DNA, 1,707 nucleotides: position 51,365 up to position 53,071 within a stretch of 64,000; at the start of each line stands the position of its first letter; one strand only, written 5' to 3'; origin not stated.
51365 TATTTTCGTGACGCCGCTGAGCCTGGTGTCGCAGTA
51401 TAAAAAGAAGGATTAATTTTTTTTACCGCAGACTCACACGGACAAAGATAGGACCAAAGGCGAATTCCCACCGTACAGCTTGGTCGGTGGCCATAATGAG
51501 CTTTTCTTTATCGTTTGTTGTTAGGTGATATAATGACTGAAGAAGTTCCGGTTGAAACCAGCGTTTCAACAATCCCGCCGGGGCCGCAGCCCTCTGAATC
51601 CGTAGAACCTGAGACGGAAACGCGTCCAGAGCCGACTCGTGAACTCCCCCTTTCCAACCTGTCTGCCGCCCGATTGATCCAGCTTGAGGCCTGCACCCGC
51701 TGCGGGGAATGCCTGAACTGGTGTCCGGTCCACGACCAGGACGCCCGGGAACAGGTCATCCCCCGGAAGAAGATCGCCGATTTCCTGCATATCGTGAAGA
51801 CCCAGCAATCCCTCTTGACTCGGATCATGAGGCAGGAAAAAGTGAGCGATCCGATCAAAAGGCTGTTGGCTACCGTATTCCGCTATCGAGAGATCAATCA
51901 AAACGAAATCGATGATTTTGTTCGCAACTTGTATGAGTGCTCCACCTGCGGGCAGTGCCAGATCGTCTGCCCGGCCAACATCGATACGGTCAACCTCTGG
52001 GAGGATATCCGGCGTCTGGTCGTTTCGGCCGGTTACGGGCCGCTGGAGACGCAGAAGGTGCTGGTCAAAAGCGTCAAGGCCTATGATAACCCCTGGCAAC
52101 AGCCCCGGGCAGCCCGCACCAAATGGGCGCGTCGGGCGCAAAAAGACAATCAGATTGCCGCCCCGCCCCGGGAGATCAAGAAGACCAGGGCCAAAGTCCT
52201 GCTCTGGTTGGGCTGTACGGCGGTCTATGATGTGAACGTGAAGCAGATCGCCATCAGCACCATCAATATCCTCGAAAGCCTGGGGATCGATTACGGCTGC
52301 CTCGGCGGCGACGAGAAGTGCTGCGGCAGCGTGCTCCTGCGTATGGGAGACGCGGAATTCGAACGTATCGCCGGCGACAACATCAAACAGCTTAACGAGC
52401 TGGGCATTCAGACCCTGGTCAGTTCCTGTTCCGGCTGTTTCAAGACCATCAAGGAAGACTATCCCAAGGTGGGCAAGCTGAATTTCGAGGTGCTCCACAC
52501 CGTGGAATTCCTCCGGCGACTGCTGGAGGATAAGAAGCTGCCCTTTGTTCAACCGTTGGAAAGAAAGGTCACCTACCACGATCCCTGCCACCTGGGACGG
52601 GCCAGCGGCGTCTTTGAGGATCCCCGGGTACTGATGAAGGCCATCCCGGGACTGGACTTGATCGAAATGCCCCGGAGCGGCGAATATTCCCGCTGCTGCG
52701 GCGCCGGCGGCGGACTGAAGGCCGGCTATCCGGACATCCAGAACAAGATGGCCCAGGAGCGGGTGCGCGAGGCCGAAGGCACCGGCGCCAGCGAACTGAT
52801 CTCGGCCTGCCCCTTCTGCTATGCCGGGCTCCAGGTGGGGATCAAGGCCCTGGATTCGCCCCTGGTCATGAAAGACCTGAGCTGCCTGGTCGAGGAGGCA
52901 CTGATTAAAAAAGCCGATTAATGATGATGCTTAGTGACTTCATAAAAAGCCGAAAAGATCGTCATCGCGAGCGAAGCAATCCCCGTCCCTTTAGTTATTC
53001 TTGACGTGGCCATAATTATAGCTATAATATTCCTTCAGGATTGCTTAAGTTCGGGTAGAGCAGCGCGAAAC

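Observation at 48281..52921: Four-gene membrane redox module: split CbcL-like c6/b unit, heptaheme-c::NarI fusion and CCG Fe-S protein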

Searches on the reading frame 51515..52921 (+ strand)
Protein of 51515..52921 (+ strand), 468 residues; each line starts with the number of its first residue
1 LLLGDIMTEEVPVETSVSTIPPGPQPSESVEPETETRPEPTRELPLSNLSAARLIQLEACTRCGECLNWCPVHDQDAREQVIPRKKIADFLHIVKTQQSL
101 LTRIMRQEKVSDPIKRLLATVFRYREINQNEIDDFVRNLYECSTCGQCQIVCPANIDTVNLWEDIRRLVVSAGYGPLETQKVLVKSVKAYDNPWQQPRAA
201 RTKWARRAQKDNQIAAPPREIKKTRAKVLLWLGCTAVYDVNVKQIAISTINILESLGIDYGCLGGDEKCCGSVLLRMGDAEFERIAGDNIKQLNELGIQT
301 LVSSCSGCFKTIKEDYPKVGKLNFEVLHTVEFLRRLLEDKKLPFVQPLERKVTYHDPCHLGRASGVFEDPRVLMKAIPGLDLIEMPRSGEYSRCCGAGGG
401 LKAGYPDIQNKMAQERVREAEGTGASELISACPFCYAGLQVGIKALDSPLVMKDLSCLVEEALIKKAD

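Call 3: search_protein_families(library=pfam, proteins=[window:51515-52921:+], max_evalue=0.01)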
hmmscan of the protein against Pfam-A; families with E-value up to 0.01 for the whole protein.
window:51515-52921:+ (468 aa): 11 families
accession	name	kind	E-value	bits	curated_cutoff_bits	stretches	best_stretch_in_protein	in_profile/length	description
PF02754.22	CCG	-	3.3e-33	114.1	20.6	2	352-439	1-84/85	Cysteine-rich domain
PF13183.11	Fer4_8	-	9.3e-10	39.3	27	1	56-156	1-68/68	4Fe-4S dicluster domain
PF13237.11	Fer4_10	-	8.1e-09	35.7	25.5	2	55-79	4-28/53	4Fe-4S dicluster domain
PF13187.11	Fer4_9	-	9.7e-07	29.2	27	0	132-155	34-50/52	4Fe-4S dicluster domain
PF13534.11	Fer4_17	-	1.4e-06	29.1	22.2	1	59-157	1-61/61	4Fe-4S dicluster domain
PF12838.12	Fer4_7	-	3.5e-06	27.8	27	1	60-156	2-52/52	4Fe-4S dicluster domain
PF25160.1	LdpA_Fe-S-bd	-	1.3e-05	25.3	27.6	0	54-77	22-45/49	LdpA Fe-S cluster-binding domain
PF13484.11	Fer4_16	-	0.00012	23.3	30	0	60-155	2-66/66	4Fe-4S double cluster binding domain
PF14697.11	Fer4_21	-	0.00064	20.2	35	0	57-74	38-55/59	4Fe-4S dicluster domain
PF13746.11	Fer4_18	-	0.00092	19.8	27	0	138-158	57-77/114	4Fe-4S dicluster domain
PF12797.12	Fer4_2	-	0.0018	18.6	24.5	1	54-72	4-22/22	4Fe-4S binding domain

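Call 4: search_protein_families(library=ncbifam, proteins=[window:51515-52921:+], max_evalue=0.01)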
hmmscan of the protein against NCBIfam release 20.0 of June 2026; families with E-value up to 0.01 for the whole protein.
window:51515-52921:+ (468 aa): 39 families (the best 25 are shown)
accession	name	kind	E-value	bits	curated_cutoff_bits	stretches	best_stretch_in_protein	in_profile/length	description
NF004898.0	PRK06259.1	equivalog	2.7e-63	214.3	385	1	120-447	166-471/488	fumarate reductase (CoM/CoB) subunit TfrB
NF045670.1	quin_L_LdhH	equivalog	1.7e-42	145.6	800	2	218-453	459-699/706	L-lactate dehydrogenase (quinone) large subunit LdhH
NF008369.0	PRK11168.1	equivalog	1.6e-31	109.6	278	2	201-438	151-379/401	anaerobic glycerol-3-phosphate dehydrogenase subunit C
NF045724.1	ferredox_TmcB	equivalog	2.3e-25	89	735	1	110-461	71-426/430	electron transfer complex ferredoxin TmcB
NF045796.1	DsrK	equivalog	3.9e-21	75.2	400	1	55-409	47-383/453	sulfate reduction electron transfer complex DsrMKJOP subunit DsrK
NF045663.1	diclust_near_Sec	equivalog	7.7e-21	73.9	530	1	141-435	354-614/759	pyridine nucleotide-disulfide oxidoreductase/dicluster-binding protein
TIGR03379.1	glycerol3P_GlpC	equivalog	3.8e-20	72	279.9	1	222-436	158-374/397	anaerobic glycerol-3-phosphate dehydrogenase subunit GlpC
NF045711.1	sulf_resp_HmcF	equivalog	9.3e-19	67.5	750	2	320-438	303-424/457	sulfate respiration complex iron-sulfur protein HmcF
NF008434.0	PRK11274.1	equivalog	8.1e-15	54.6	333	1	138-442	71-391/409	glycolate oxidase subunit GlcF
TIGR03288.1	CoB_CoM_SS_B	equivalog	2.6e-13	49.9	345.15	1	324-442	116-240/290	CoB--CoM heterodisulfide reductase subunit B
TIGR00273.1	TIGR00273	equivalog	8.3e-10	38.1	444.8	1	131-222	334-423/432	LutB/LldF family L-lactate oxidation iron-sulfur protein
NF004616.0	PRK05950.1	subfamily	2e-06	27.1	228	0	136-171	200-235/238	succinate dehydrogenase iron-sulfur subunit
TIGR01945.1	rnfC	subfamily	2.3e-06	26.4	245.95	1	128-162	389-424/435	RnfABCDGE type electron transport complex subunit C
NF009226.0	PRK12576.1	equivalog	1e-05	25.1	344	1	135-179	203-236/317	succinate dehydrogenase/fumarate reductase iron-sulfur subunit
TIGR03290.1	CoB_CoM_SS_C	equivalog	1.8e-05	24.7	160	1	137-182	43-88/144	CoB--CoM heterodisulfide reductase subunit C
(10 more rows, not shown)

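Call 26: search_solved_structures(query=window:51515-52921:+, max_evalue=0.001, show_alignments=1)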
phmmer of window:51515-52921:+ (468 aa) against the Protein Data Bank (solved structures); distinct sequences matched with E-value up to 0.001: 6.
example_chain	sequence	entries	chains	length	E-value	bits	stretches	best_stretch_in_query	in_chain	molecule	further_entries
9ojn_A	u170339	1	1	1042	1.1e-47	165.9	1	139-444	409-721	Iron-sulfur-binding reductase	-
9sfi_C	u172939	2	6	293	1.1e-10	43.9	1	322-439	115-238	H(2)/formate:CoB-CoM heterodisulfide,ferredoxin reductase subunit B2 | Heterodisulfide reductase subunit B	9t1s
8rvv_B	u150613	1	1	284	1e-09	40.7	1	244-443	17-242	H(2):CoB-CoM heterodisulfide,ferredoxin reductase subunit B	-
8rvu_b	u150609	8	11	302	1.3e-09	40.3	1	244-443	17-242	H(2):CoB-CoM heterodisulfide,ferredoxin reductase subunit B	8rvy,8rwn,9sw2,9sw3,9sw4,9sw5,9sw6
5odc_B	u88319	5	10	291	1.5e-09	40.2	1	243-439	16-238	Heterodisulfide reductase, subunit B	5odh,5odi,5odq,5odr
7bkb_B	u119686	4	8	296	0.0003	22.7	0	350-438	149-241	CoB--CoM heterodisulfide reductase subunit B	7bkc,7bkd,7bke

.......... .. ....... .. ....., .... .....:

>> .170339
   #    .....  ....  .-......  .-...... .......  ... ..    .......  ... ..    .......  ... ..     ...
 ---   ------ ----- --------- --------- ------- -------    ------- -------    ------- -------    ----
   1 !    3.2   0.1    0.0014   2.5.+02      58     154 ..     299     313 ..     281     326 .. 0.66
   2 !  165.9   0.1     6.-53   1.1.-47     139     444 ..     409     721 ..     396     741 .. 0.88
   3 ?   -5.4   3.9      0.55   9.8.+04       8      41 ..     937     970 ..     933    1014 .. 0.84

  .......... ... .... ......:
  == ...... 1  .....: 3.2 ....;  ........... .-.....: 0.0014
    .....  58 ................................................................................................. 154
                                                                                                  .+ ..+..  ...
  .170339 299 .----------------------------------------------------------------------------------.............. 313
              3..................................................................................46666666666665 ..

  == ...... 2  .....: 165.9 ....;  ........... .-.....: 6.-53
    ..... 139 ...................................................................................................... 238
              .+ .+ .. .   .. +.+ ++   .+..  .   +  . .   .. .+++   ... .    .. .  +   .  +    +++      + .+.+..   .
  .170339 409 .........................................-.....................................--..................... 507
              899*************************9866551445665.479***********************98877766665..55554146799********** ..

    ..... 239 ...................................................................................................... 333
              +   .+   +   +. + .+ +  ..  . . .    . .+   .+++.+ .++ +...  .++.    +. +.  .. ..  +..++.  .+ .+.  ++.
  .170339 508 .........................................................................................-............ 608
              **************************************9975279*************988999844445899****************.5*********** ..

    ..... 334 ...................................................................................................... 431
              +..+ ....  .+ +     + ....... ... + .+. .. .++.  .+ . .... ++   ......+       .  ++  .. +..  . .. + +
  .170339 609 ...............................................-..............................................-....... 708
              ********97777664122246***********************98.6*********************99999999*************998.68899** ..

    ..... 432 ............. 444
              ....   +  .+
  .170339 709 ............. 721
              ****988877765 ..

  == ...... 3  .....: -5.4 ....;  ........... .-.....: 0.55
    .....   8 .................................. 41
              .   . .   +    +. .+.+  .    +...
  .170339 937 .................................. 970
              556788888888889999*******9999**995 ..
